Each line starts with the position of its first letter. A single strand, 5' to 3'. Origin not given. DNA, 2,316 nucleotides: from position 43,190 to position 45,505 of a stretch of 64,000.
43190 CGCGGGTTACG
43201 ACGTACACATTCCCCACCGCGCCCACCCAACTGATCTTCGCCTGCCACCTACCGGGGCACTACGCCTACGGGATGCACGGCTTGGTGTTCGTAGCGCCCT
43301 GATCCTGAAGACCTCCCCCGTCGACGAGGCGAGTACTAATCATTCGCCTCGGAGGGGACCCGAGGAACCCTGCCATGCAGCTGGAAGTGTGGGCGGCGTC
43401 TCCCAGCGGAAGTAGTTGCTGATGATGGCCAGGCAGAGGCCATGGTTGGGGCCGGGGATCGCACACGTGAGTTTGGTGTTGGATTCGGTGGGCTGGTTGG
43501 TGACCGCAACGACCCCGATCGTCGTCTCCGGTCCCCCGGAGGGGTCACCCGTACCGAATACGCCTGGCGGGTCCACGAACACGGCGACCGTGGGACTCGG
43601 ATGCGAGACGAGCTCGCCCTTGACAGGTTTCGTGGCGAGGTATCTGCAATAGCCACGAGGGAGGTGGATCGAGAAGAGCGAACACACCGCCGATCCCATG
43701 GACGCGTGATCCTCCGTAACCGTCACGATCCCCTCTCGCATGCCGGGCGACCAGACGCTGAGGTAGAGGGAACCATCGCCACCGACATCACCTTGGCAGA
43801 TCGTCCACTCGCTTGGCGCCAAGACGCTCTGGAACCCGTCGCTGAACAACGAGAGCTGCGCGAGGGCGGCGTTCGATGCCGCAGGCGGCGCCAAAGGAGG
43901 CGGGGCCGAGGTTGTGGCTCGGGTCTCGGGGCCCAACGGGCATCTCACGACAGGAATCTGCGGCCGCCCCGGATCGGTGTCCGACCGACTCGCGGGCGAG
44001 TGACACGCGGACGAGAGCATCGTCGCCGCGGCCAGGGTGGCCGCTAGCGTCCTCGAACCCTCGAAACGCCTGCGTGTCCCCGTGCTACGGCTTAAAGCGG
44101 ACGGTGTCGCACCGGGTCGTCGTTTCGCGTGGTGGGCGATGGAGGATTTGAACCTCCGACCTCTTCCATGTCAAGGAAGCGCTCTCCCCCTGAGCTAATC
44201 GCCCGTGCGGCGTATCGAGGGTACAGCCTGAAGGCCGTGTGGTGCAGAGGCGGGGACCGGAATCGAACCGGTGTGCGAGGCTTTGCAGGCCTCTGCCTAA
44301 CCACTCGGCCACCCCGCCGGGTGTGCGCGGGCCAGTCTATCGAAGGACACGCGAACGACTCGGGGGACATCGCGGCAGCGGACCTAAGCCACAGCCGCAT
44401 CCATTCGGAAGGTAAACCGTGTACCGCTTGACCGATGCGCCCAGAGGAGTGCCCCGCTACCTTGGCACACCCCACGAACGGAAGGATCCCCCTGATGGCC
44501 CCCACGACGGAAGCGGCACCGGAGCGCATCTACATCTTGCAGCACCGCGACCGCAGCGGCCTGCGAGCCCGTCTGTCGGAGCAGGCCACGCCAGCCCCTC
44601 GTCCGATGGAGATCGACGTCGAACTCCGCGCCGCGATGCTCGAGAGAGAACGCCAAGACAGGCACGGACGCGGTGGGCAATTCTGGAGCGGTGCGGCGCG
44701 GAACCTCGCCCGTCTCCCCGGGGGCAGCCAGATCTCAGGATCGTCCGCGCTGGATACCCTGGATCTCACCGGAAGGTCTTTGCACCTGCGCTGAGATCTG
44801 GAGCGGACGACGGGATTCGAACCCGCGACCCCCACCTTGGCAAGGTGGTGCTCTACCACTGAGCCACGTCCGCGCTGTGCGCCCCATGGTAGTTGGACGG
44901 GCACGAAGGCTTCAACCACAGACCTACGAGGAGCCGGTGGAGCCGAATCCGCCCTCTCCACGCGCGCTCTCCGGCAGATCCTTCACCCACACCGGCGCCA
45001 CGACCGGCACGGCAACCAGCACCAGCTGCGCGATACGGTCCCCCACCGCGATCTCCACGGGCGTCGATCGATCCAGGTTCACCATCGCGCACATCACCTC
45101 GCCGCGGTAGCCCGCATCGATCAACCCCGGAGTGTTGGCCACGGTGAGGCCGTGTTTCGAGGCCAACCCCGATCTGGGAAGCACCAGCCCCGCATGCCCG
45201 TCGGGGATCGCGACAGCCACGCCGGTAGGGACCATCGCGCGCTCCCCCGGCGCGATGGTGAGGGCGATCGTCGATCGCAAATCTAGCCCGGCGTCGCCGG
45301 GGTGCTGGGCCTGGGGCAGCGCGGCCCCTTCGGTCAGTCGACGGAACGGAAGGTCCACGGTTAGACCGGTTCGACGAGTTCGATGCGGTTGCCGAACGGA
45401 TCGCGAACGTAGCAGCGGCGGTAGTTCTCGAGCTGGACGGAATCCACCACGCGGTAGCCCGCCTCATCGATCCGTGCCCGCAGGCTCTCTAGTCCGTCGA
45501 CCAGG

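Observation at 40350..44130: tRNA-bounded 3.8-kb islet encoding only secreted/membrane proteins, including a DUF2330 - cupredoxin operon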

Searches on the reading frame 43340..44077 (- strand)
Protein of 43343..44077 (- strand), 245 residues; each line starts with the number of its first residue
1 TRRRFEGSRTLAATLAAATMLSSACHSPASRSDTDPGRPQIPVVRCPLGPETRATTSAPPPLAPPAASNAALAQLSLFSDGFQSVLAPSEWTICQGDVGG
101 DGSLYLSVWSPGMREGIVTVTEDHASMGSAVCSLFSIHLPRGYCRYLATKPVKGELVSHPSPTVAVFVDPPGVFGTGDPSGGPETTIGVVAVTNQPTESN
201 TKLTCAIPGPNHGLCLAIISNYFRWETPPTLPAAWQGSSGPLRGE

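Call 4: search_protein_families(library=pfam, proteins=[window:43340-44020:-], max_evalue=1)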
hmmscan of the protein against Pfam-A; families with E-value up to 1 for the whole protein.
window:43340-44020:- (226 aa): 1 family
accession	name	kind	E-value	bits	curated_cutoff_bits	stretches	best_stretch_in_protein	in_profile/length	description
PF16142.10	DUF4850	-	0.001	19.1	22.5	1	64-114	51-100/184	Domain of unknown function (DUF4850)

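Call 5: search_protein_families(library=ncbifam, proteins=[window:43340-44020:-], max_evalue=1)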
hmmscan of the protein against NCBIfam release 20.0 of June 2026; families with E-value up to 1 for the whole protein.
window:43340-44020:- (226 aa): 0 families

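Call 62: find_homologous_proteins(query=window:43343-44077:-)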
Query seq(245 aa) (245 aa): 2 proteins with E <= 0.001 among 1119 candidates.
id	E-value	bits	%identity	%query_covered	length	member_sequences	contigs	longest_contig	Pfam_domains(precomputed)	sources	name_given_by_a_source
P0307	1.0e-119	417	100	75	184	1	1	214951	-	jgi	jgi:hypothetical protein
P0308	5.6e-67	244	55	91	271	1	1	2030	-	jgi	jgi:hypothetical protein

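Call 86: find_encoding_contigs(protein=P0308, flank=3000, max_places=2)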
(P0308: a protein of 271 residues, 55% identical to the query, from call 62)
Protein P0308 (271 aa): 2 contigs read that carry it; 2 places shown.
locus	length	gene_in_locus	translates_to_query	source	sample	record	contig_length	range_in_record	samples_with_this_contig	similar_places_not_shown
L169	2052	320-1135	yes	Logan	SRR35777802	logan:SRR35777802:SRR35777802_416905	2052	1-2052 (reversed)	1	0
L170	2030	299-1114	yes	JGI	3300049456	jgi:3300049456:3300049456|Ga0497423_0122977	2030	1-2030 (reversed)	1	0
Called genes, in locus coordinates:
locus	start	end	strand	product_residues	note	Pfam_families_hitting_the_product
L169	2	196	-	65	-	?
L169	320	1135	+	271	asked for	-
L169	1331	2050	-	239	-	?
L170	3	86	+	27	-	?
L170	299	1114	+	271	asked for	-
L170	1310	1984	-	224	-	-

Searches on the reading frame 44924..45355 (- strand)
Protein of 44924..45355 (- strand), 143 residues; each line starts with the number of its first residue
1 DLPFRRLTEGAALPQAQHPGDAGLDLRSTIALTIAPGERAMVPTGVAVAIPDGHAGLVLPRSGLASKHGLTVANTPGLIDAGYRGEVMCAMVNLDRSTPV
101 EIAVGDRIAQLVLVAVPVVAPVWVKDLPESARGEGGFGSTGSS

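Call 23: find_related_loci(query=window:44924-45355:-, collection=metagenome_contigs, flank=10000)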
Query window:44924-45355:- (143 aa) in metagenome_contigs; peptide patterns used: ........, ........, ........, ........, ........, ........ (x = any residue, [..] = any of these).
600 stretches matched a pattern (row limit reached: there are more); 181 encode a relative of the query (tblastn E <= 1e-3); the best 80 are kept; 80 distinct loci.
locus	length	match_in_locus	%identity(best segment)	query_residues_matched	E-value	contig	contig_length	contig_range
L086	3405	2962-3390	79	1-143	1e-71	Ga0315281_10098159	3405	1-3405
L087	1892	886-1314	79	1-143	2e-73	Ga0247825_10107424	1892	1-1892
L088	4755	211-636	73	1-142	3e-68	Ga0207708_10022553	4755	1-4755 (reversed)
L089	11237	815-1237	74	1-141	4e-68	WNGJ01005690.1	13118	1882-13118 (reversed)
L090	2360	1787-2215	75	1-143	3e-69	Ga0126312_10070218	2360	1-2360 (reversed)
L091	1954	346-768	74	1-141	1e-69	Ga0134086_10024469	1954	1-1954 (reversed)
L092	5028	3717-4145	73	1-143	7e-68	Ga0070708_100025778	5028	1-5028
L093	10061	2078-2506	75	1-143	1e-67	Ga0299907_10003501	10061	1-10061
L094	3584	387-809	74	1-141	3e-67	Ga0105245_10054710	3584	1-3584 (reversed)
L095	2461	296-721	73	1-142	3e-68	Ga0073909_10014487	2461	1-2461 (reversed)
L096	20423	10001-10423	73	1-141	9e-67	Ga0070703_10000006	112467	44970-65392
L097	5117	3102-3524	74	1-141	1e-66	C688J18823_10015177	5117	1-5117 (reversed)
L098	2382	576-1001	72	1-142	2e-67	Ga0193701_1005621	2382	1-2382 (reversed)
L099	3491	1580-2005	72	1-142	2e-66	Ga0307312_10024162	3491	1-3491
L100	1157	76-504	72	1-143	7e-70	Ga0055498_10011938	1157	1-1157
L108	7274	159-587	71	1-143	1e-63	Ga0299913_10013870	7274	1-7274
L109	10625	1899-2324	73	1-142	8e-64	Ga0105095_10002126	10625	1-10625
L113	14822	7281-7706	72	1-142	2e-63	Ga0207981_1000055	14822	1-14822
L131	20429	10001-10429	72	1-143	2e-65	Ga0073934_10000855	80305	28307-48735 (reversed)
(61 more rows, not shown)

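Call 92: search_protein_families(library=pfam, proteins=[L089:3834-4790:+, L089:4825-7692:+, L096:15157-15768:+, L096:14551-15048:-, L108:2744-4573:+, L108:5350-6894:-, L109:6402-8027:-, L113:10373-12037:-, L131:11462-15085:+], max_evalue=0.001)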
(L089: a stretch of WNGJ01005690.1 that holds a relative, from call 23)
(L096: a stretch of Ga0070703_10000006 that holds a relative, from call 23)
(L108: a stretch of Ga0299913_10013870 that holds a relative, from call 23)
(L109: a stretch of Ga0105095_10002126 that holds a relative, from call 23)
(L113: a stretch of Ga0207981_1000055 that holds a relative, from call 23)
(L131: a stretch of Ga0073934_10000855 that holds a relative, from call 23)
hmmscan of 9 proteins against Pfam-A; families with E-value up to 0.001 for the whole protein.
L089:3834-4790:+ (319 aa): 1 family
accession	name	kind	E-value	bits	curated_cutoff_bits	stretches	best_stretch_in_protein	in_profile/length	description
PF00211.25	Guanylate_cyc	-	3.3e-11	43.5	21.9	1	138-283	8-153/183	Adenylate and Guanylate cyclase catalytic domain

L089:4825-7692:+ (956 aa): 5 families
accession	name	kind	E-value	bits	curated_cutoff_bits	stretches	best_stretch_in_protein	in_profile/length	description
PF00027.35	cNMP_binding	-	2e-19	69.8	27.5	1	846-932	1-88/89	Cyclic nucleotide-binding domain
PF13646.12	HEAT_2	-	3.2e-13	50.2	27.7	2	606-681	5-82/88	HEAT repeats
PF02985.28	HEAT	-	1.1e-07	31.8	23.5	0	604-626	4-26/31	HEAT repeat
PF07690.21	MFS_1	-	3e-06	26.8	33.4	1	54-357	36-331/347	Major Facilitator Superfamily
PF03219.20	TLC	-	1.6e-05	24.3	21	1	107-301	146-357/491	TLC ATP/ADP transporter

L096:15157-15768:+ (204 aa): 3 families
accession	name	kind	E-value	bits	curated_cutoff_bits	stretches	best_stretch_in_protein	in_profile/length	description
PF08281.18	Sigma70_r4_2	-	1.8e-14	53.5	25.7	1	132-181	3-52/54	Sigma-70, region 4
PF04542.20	Sigma70_r2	-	5.2e-12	45.8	24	1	24-90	1-71/71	Sigma-70 region 2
PF04545.22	Sigma70_r4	-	2.2e-06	27.5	24.1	1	137-181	2-46/50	Sigma-70, region 4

L096:14551-15048:- (166 aa): 1 family
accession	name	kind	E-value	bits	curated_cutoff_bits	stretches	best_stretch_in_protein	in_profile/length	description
PF06724.16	DUF1206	-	0.00073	20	26.2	1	17-42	41-66/70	Domain of Unknown Function (DUF1206)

L108:2744-4573:+ (610 aa): 9 families
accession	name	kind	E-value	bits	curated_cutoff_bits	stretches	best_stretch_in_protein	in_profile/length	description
PF24681.1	Kelch_KLHDC2_KLHL20_DRC7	-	1.9e-11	44.2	50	1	152-303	47-194/221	KLHDC2/KLHL20/DRC7 Kelch-repeats domain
PF01344.31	Kelch_1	-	7.5e-11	41.8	20.1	0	208-257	1-44/46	Kelch motif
PF13964.12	Kelch_6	-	8.5e-11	41.9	25.3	0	209-260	2-48/50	Kelch motif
PF24981.1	Beta-prop_ATRN-LZTR1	-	2.8e-08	33.8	50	0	291-364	183-260/289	Attractin/LZTR1 beta-propeller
PF25210.1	Kelch_FKB95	-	2e-06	28.1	70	0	319-438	42-165/268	FKB95, Kelch-repeats domain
PF24996.1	NANM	-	1e-05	25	45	0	194-255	39-99/350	N-acetylneuraminate epimerase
PF07646.21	Kelch_2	-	1.3e-05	25.4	21.3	0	165-203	11-46/48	Kelch motif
PF13418.12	Kelch_4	-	5.8e-05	23.4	21.6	0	237-259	26-48/49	Galactose oxidase, central domain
PF13415.12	Kelch_3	-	0.00014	22.3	22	0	384-399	21-36/48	Galactose oxidase, central domain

L108:5350-6894:- (515 aa): 1 family
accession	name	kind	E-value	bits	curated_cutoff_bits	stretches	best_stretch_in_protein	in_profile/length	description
PF00881.29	Nitroreductase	-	7.2e-09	36.5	23.5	1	195-273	89-166/167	Nitroreductase family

L109:6402-8027:- (542 aa): 0 families

L113:10373-12037:- (555 aa): 2 families
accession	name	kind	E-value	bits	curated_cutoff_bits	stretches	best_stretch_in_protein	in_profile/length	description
PF00561.26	Abhydrolase_1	-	5.5e-23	82.3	25.8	1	118-302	2-140/245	alpha/beta hydrolase fold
PF08386.16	Abhydrolase_4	-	3.4e-16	59.7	21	1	418-510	4-99/103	TAP-like protein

L131:11462-15085:+ (1208 aa): 3 families
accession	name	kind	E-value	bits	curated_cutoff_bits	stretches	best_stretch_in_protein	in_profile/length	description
PF13191.12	AAA_16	-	4.8e-14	53.6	32.6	1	26-179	2-161/167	AAA ATPase domain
PF17874.7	TPR_MalT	-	4.6e-06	26.6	45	0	593-773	43-225/336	MalT-like TPR region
PF13424.12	TPR_12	-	0.00073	20.1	30.1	1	594-657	7-72/77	Tetratricopeptide repeat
